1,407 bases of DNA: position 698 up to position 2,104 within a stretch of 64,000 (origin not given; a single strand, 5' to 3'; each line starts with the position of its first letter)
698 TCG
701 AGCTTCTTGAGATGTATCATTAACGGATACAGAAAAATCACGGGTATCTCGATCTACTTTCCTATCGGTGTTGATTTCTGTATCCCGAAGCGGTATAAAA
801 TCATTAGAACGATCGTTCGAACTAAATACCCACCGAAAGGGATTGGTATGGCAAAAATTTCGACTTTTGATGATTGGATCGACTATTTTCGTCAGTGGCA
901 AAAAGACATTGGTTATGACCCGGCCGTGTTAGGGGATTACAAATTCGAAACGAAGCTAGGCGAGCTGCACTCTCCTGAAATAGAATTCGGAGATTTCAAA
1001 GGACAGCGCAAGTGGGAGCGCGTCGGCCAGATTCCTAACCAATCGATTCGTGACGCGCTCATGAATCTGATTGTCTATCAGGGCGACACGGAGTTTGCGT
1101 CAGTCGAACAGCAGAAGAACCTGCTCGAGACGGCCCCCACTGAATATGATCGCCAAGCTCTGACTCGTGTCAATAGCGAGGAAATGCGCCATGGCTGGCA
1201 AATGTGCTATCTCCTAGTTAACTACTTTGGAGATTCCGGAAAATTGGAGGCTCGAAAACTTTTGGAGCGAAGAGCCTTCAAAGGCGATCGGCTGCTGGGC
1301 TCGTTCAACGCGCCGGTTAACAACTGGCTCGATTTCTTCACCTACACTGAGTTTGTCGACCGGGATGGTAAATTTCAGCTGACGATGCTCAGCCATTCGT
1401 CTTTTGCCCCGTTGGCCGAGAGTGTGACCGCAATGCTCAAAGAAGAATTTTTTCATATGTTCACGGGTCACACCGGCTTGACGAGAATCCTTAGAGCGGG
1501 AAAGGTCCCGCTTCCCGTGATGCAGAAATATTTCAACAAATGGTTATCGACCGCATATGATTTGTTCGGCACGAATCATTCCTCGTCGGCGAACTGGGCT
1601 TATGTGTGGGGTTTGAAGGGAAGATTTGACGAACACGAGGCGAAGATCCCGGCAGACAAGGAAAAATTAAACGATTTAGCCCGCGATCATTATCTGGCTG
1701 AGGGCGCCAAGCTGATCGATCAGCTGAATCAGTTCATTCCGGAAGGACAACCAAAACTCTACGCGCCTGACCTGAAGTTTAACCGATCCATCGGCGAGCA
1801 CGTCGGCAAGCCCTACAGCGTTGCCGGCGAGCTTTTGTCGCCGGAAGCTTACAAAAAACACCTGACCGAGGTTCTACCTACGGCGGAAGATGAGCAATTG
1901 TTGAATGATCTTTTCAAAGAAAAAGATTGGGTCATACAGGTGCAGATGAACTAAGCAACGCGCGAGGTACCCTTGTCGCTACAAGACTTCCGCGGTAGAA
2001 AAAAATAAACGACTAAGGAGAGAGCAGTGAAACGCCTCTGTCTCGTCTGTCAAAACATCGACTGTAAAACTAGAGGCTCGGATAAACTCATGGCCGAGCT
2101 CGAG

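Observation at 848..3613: Short BoxB/PaaA-like diiron oxygenase coupled to a NuoE-like [2Fe-2S] ferredoxin and a NuoF-like flavoprotein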

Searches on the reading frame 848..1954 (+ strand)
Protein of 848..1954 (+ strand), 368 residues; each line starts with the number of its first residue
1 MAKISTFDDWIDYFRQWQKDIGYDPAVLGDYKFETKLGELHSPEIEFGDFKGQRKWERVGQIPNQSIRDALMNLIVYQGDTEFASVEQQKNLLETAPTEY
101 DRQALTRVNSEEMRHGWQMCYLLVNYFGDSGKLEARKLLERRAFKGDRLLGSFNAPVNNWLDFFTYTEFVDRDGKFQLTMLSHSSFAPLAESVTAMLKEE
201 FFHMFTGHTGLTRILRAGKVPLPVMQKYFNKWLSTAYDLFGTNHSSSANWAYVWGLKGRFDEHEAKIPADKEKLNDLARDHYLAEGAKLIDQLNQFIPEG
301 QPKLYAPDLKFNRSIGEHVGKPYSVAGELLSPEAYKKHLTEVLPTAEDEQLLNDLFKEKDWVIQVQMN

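Call 3: search_protein_families(library=pfam, proteins=[window:848-1954:+], max_evalue=0.01)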
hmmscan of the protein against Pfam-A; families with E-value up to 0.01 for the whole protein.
window:848-1954:+ (368 aa): 1 family
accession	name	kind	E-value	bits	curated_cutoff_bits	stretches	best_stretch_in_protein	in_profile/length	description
PF05138.18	PaaA_PaaC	-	1.3e-11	44.7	28.5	1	64-246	11-191/263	Phenylacetic acid catabolic protein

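Call 4: search_protein_families(library=ncbifam, proteins=[window:848-1954:+], max_evalue=0.01)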
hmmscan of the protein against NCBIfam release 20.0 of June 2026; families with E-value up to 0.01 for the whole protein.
window:848-1954:+ (368 aa): 2 families
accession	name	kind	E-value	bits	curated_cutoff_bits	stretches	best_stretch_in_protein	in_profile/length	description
TIGR03225.1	benzo_boxB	equivalog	2.8e-70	237.4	499.1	3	42-216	83-255/471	benzoyl-CoA 2,3-epoxidase subunit BoxB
TIGR02156.2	PA_CoA_Oxy1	equivalog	1e-10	41.2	280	1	65-251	19-200/289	1,2-phenylacetyl-CoA epoxidase subunit PaaA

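Call 5: search_solved_structures(query=window:848-1954:+, max_evalue=0.01, show_alignments=1)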
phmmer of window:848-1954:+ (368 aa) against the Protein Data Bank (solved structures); distinct sequences matched with E-value up to 0.01: 5.
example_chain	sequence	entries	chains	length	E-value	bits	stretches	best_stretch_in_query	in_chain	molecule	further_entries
3per_A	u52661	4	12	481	1e-52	182.9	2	20-216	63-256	Benzoyl-CoA oxygenase component B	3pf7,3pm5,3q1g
4mud_A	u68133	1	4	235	1e-18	71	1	52-215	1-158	Ring oxydation complex/ phenylacetic acid degradation related protein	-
4ii4_A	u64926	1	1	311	7.3e-08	35.3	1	67-261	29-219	1,2-phenylacetyl-CoA epoxidase, subunit A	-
3pvr_A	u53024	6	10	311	1.7e-07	34.1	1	67-261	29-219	Phenylacetic acid degradation protein paaA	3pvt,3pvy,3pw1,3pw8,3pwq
4iit_A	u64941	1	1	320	3.7e-07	33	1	67-257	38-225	Phenylacetate-CoA oxygenase subunit PaaA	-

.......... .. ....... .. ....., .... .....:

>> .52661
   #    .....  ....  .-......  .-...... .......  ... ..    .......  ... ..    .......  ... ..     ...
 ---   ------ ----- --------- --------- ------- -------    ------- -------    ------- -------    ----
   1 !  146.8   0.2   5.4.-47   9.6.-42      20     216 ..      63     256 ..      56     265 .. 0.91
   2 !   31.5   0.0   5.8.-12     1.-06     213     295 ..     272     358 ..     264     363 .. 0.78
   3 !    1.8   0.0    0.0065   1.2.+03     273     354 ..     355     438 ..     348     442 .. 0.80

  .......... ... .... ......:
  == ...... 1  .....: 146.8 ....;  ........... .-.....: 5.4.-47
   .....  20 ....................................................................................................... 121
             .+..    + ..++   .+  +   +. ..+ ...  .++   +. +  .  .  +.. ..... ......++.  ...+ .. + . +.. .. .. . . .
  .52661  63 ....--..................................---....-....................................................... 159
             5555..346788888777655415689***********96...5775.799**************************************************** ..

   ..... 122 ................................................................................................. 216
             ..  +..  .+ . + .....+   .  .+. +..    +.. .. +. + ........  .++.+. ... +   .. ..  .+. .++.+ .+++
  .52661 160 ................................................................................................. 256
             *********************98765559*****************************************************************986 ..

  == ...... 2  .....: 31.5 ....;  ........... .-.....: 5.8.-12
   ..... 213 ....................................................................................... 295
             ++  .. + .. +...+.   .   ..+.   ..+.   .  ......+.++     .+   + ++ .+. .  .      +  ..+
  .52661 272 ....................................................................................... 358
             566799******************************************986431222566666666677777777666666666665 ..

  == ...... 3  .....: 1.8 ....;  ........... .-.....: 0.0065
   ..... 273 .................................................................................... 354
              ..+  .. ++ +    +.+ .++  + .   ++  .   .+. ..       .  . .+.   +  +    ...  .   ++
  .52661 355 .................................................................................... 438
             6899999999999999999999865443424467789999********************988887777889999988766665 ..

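Call 6: find_homologous_proteins(query=window:848-1954:+)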
Query window:848-1954:+ (368 aa): 5653 proteins with E <= 0.001 among 8000 candidates; the best 120 are listed.
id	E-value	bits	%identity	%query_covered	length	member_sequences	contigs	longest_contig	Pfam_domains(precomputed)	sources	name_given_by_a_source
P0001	1.5e-252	855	100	100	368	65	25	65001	PF05138.19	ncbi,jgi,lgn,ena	-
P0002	2.1e-248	842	98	100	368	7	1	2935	PF05138.19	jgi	jgi:benzoyl-CoA 2,3-epoxidase subunit B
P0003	2.0e-232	789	90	100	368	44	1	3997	PF05138.19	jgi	-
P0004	5.5e-232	788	91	100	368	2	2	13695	PF05138.19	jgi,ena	jgi:benzoyl-CoA 2,3-dioxygenase component B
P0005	3.5e-231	785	90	100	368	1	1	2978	PF05138.19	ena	-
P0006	1.1e-230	783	90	100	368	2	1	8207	PF05138.19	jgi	jgi:benzoyl-CoA 2,3-epoxidase subunit B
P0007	6.0e-230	781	89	100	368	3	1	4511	PF05138.19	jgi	jgi:benzoyl-CoA 2,3-dioxygenase component B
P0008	3.8e-229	778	89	100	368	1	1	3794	PF05138.19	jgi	jgi:benzoyl-CoA 2,3-dioxygenase component B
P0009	4.9e-229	778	89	100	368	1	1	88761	PF05138.19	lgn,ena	-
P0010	5.6e-229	778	89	100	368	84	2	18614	PF05138.19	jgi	jgi:benzoyl-CoA 2,3-epoxidase subunit B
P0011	5.8e-229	778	89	100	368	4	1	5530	PF05138.19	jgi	jgi:benzoyl-CoA 2,3-dioxygenase component B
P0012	6.1e-229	778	89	100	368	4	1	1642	PF05138.19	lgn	-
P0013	9.0e-229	777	89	100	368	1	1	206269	PF05138.19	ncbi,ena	-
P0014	1.7e-228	776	89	100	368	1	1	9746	PF05138.19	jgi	jgi:benzoyl-CoA 2,3-epoxidase subunit B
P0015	3.4e-228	775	89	100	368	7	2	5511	PF05138.19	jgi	jgi:benzoyl-CoA 2,3-dioxygenase component B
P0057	1.1e-223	760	85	100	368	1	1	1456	PF05138.19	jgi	jgi:benzoyl-CoA 2,3-dioxygenase component B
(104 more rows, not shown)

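Call 8: find_related_loci(query=window:848-1954:+, collection=genome_contigs, flank=8000)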
Query window:848-1954:+ (368 aa) in genome_contigs; peptide patterns used: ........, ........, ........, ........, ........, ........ (x = any residue, [..] = any of these).
600 stretches matched a pattern (row limit reached: there are more); 593 encode a relative of the query (tblastn E <= 1e-3); the best 80 are kept; 80 distinct loci.
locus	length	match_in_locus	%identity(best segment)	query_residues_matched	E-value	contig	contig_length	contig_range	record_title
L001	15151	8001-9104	88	1-368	0e+0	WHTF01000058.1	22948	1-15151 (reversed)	MAG: Deltaproteobacteria bacterium isolate Dino_bin29 NODE_58_length_22948_cov_152.993885, whole genome shotgun sequence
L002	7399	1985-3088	89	1-368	0e+0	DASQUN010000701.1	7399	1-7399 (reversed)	MAG TPA_asm: Candidatus Udaeobacter sp. isolate SMAG_U10962 k141_530953, whole genome shotgun sequence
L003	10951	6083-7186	88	1-368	0e+0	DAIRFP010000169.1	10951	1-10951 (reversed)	MAG TPA_asm: Thermodesulfobacteriota bacterium isolate CTOTU25984 NODE_1629_length_10951_cov_6.492015, whole genome shot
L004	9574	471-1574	86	1-368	0e+0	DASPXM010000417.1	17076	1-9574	MAG TPA_asm: Verrucomicrobiia bacterium isolate SMAG_U11567 k141_687101, whole genome shotgun sequence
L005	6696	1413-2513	86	1-367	0e+0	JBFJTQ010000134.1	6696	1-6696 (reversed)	MAG: Candidatus Binatia bacterium isolate Mix_sand19.2022.05.D.23 k141_1668642_length_6696_cov_8.0000, whole genome shot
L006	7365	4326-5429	85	1-368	0e+0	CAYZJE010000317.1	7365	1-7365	MAG TPA_asm: uncultured Syntrophobacter sp. isolate binchicken_co165_277 genome assembly, contig: k141_1473592, whole ge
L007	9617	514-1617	84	1-368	0e+0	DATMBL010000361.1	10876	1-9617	MAG TPA_asm: Candidatus Eisenbacteria bacterium isolate SMAG_U13352 k141_413633, whole genome shotgun sequence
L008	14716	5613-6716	85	1-368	0e+0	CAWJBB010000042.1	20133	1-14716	MAG: uncultured delta proteobacterium isolate MFD04850.bin.2.19 genome assembly, contig: contig_32003, whole genome shot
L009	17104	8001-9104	83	1-368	0e+0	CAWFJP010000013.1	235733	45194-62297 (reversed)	MAG: uncultured delta proteobacterium isolate MFD02242.bin.2.64 genome assembly, contig: contig_34516, whole genome shot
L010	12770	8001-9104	84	1-368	0e+0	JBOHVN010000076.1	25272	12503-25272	MAG: Candidatus Binatia bacterium isolate M3-S_metawrap_bin.190 k127_2100063, whole genome shotgun sequence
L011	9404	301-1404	83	1-368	0e+0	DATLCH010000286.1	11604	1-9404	MAG TPA_asm: Candidatus Limnocylindrales bacterium isolate SMAG_U14319 k141_3367963, whole genome shotgun sequence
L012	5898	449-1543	83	1-365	0e+0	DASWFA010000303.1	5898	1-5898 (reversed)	MAG TPA_asm: Candidatus Binatia bacterium isolate SMAG_U2777 k141_1332660, whole genome shotgun sequence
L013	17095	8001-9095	82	1-365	0e+0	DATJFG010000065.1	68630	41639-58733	MAG TPA_asm: Verrucomicrobiia bacterium isolate SMAG_U15454 k141_4835021, whole genome shotgun sequence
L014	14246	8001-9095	82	1-365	0e+0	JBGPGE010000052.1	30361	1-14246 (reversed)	MAG: Candidatus Binatia bacterium isolate OBJ_0618_7090110_5 k141_6783625_length_30361_cov_19.3850, whole genome shotgun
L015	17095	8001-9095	81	1-365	0e+0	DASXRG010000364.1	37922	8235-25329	MAG TPA_asm: Candidatus Binatia bacterium isolate SMAG_U4633 k141_1213828, whole genome shotgun sequence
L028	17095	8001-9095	72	1-365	0e+0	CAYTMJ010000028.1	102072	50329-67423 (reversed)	MAG TPA_asm: uncultured Syntrophobacterales bacterium isolate SRP092796_co2_734 genome assembly, contig: k141_833649, wh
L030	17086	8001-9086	66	1-362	2e-165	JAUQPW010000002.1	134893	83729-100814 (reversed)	MAG: bacterium isolate JZ-2.bins.100.201901 NODE_215_length_134893_cov_1.515078, whole genome shotgun sequence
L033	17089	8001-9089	64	2-364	3e-161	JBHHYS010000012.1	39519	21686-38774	MAG: Terriglobia bacterium isolate Maj_2_bin.34 NODE_326_length_39519_cov_8.083899, whole genome shotgun sequence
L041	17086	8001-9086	63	1-362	9e-160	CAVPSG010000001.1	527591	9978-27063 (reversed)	MAG: uncultured Acidobacteriota bacterium isolate MFD00031.bin.2.23 genome assembly, contig: contig_15625, whole genome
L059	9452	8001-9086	62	1-362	1e-155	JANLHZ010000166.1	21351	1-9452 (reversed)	MAG: Planctomycetota bacterium isolate S40-2 k99_84866, whole genome shotgun sequence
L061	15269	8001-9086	63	1-362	3e-155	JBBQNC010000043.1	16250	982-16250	MAG: Thermoanaerobaculia bacterium isolate Co_metawrap_335 Cmw_335_k141_28027244_length_16250_cov_7.9772, whole genome s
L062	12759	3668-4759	63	1-364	3e-155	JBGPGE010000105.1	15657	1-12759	MAG: Candidatus Binatia bacterium isolate OBJ_0618_7090110_5 k141_7601594_length_15657_cov_34.5606, whole genome shotgun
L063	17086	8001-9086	62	1-362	2e-155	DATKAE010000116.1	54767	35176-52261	MAG TPA_asm: Thermoanaerobaculia bacterium isolate SMAG_U15197 k141_261583, whole genome shotgun sequence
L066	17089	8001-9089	62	1-362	6e-155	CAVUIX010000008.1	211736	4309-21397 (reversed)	MAG: uncultured Acidobacteriota bacterium isolate MFD02199.bin.2.111 genome assembly, contig: contig_18593, whole genome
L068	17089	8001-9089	63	2-363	5e-155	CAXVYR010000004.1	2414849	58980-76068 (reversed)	MAG: Terriglobia bacterium isolate 00cd7bbc-bff0-487f-9545-a217d18c1db4 genome assembly, contig: contig_4, whole genome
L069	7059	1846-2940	62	2-366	8e-155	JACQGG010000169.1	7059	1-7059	MAG: Acidobacteria bacterium isolate NC_groundwater_1067_Ag_S2p5_58_90 S_2p5_S6_coassembly_k141_3403088, whole genome sh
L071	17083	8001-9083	61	3-362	2e-154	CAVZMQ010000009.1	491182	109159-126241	MAG: Candidatus Acidoferrales bacterium isolate MFD02248.bin.1.139 genome assembly, contig: contig_25999, whole genome s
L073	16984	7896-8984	61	2-363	7e-154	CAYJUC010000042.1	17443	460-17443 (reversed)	MAG TPA_asm: uncultured bacterium isolate ERP125453_co1_273 genome assembly, contig: NODE_3298_length_17443_cov_11.04894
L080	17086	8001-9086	62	2-362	5e-153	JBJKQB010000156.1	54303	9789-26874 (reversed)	MAG: Candidatus Acidiferrales bacterium isolate Bin_22 S1Ck127_1446550_flag_0_multi_8.0154_len_54303, whole genome shotg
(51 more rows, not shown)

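Call 14: search_protein_representatives(protein=window:848-1954:+)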
Query: 368 residues. Proteins with E-value up to 0.001 (for the whole library): 1006; up to 1e-10: 556; up to 1e-30: 143. The best 150 are listed.
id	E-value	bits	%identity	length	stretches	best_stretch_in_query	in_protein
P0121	1.5e-152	524.6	63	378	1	2-362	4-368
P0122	4.5e-131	454.0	66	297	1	1-296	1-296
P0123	5.2e-128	443.9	86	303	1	2-222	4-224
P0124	4.1e-123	427.8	82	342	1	51-271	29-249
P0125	3.9e-112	391.7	54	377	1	8-363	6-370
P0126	2.3e-97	343.0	61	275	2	220-365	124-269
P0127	3.6e-95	335.8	60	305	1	2-240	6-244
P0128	6.6e-95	335.0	90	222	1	50-215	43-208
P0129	3.8e-94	332.5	64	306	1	44-265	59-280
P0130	4.0e-91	322.5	51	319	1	3-316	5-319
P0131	1.2e-89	317.6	62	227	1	2-221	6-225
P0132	8.1e-88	311.6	65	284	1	111-328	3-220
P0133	1.7e-85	304.0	62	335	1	107-330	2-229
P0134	3.1e-85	303.1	43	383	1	8-363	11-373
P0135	6.3e-84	298.8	45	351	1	2-363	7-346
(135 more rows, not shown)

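Call 15: find_encoding_contigs(protein=window:848-1954:+, flank=10000, max_places=4)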
Protein window:848-1954:+ (368 aa): 23 contigs read that carry it; 4 places shown.
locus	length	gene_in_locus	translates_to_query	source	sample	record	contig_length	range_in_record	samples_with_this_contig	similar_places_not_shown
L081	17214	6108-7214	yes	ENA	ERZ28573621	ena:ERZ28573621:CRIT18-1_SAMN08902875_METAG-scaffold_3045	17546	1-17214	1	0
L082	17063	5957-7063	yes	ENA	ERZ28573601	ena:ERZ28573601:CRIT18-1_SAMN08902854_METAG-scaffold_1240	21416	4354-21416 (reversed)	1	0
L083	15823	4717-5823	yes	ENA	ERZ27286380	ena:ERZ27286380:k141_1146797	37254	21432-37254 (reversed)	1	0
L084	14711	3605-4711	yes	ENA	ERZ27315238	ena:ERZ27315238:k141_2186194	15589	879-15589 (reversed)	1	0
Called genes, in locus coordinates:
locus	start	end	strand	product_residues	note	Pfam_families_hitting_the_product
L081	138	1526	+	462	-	PF20695:UbiD_N, PF01977:UbiD, PF20696:UbiD_C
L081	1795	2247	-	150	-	PF00903:Glyoxalase, PF12681:Glyoxalase_2 (weak)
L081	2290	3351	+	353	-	PF04055:Radical_SAM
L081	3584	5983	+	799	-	PF01590:GAF, PF13185:GAF_2, PF13492:GAF_3, PF05524:PEP-utilisers_N, PF00391:PEP-utilizers, PF02896:PEP-utilizers_C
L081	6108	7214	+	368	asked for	PF05138:PaaA_PaaC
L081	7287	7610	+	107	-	PF01257:2Fe-2S_thioredx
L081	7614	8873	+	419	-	PF01512:Complex1_51K, PF10531:SLBB, PF10589:NADH_4Fe-4S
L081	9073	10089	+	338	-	PF13531:SBP_bac_11 (weak), PF01547:SBP_bac_1 (weak), PF13416:SBP_bac_8, PF13343:SBP_bac_6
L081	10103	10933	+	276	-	PF01522:Polysacc_deac_1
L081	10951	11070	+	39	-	-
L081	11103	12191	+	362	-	PF01547:SBP_bac_1 (weak), PF13531:SBP_bac_11, PF13343:SBP_bac_6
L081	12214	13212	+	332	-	PF01073:3Beta_HSD, PF01370:Epimerase, PF16363:GDP_Man_Dehyd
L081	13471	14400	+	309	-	PF00004:AAA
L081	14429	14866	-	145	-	PF12172:zf-ChsH2, PF01796:OB_ChsH2_C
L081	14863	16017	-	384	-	PF22691:Thiolase_C_1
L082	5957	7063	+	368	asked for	PF05138:PaaA_PaaC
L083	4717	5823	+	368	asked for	PF05138:PaaA_PaaC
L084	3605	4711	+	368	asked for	PF05138:PaaA_PaaC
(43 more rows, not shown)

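Call 30: search_protein_families(library=pfam, proteins=[L061:7211-7639:-, L041:5915-6811:+, L080:5707-6516:+, L066:6779-7393:-, L063:9123-10220:+, L063:10863-11651:+, L071:6544-7077:+, L062:4950-5750:+, L062:2842-3621:+, L062:6006-6719:+], max_evalue=0.001)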
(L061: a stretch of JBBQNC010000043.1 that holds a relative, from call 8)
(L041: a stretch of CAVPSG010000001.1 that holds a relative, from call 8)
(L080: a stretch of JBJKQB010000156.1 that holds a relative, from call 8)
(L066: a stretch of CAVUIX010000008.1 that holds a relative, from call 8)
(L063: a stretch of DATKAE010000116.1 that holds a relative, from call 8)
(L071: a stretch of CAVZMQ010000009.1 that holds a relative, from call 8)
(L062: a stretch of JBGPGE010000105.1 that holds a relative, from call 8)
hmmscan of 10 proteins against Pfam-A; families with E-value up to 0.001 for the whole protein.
L061:7211-7639:- (142 aa): 1 family
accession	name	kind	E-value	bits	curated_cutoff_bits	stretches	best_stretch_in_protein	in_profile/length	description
PF03682.18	UPF0158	-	1.2e-05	25.8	21.1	1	2-133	3-141/157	Uncharacterised protein family (UPF0158)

L041:5915-6811:+ (298 aa): 1 family
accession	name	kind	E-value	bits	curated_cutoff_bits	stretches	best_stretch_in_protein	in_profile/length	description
PF19089.6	DUF5777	-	5.2e-25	88.5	23.1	1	54-295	3-247/247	Membrane bound beta barrel domain (DUF5777)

L080:5707-6516:+ (269 aa): 2 families
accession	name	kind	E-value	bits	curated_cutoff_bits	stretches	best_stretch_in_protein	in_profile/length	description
PF00378.25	ECH_1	-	1.7e-54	185.3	27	1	18-268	3-250/251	Enoyl-CoA hydratase/isomerase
PF16113.10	ECH_2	-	6.1e-25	88.9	27.2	1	31-194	12-176/335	Enoyl-CoA hydratase/isomerase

L066:6779-7393:- (204 aa): 1 family
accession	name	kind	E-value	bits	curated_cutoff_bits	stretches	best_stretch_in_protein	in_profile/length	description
PF16011.10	CBM9_2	-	6.4e-14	52.6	25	2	46-121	32-106/199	Carbohydrate-binding family 9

L063:9123-10220:+ (365 aa): 3 families
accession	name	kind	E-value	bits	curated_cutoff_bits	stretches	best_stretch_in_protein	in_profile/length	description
PF00730.31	HhH-GPD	-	5.4e-19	69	26.2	1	47-166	1-92/108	HhH-GPD superfamily base excision DNA repair protein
PF14815.12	NUDIX_4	-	2.9e-15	56.5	35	1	247-359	2-111/113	NUDIX domain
PF00293.34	NUDIX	-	0.00095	19.6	21.1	0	244-275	5-36/134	NUDIX domain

L063:10863-11651:+ (262 aa): 7 families
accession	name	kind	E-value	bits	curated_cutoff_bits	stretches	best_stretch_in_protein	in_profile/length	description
PF12697.13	Abhydrolase_6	-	3.7e-26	93.6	26.3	1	21-251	1-217/217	Alpha/beta hydrolase family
PF00561.26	Abhydrolase_1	-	1.6e-24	87.3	25.8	1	19-245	1-245/245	alpha/beta hydrolase fold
PF12146.15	Hydrolase_4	-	1.3e-09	38.1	27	1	21-244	7-238/239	Serine aminopeptidase, S33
PF00975.26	Thioesterase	-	1.6e-08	35.5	26.4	1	37-254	19-224/226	Thioesterase domain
PF03096.20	Ndr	-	3.1e-08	33.1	23.3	1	40-256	51-276/283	Ndr family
PF08386.16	Abhydrolase_4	-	1.5e-05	25.5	21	1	200-257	35-92/103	TAP-like protein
PF03959.19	FSH1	-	5e-05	23.5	21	0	196-244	157-205/211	Serine hydrolase (FSH1)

L071:6544-7077:+ (177 aa): 1 family
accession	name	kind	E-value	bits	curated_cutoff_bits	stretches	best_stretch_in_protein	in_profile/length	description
PF03167.25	UDG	-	7.7e-14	52.4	24.3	1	5-148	1-122/141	Uracil DNA glycosylase superfamily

L062:4950-5750:+ (266 aa): 1 family
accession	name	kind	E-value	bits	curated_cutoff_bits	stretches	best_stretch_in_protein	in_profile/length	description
PF05138.18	PaaA_PaaC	-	8.8e-21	74.7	28.5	1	39-259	7-228/263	Phenylacetic acid catabolic protein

L062:2842-3621:+ (259 aa): 2 families
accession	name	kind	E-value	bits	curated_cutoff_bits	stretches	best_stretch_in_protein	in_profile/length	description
PF00378.25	ECH_1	-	1.3e-73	247.9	27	1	9-258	2-250/251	Enoyl-CoA hydratase/isomerase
PF16113.10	ECH_2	-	8.6e-40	137.7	27.2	1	14-194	2-184/335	Enoyl-CoA hydratase/isomerase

L062:6006-6719:+ (237 aa): 2 families
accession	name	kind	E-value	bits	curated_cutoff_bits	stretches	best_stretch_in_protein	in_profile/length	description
PF00116.26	COX2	-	2.8e-16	59.9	22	1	125-204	34-113/120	Cytochrome C oxidase subunit II, periplasmic domain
PF13473.12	Cupredoxin_1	-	4.8e-06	27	27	1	136-193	34-92/104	Cupredoxin-like domain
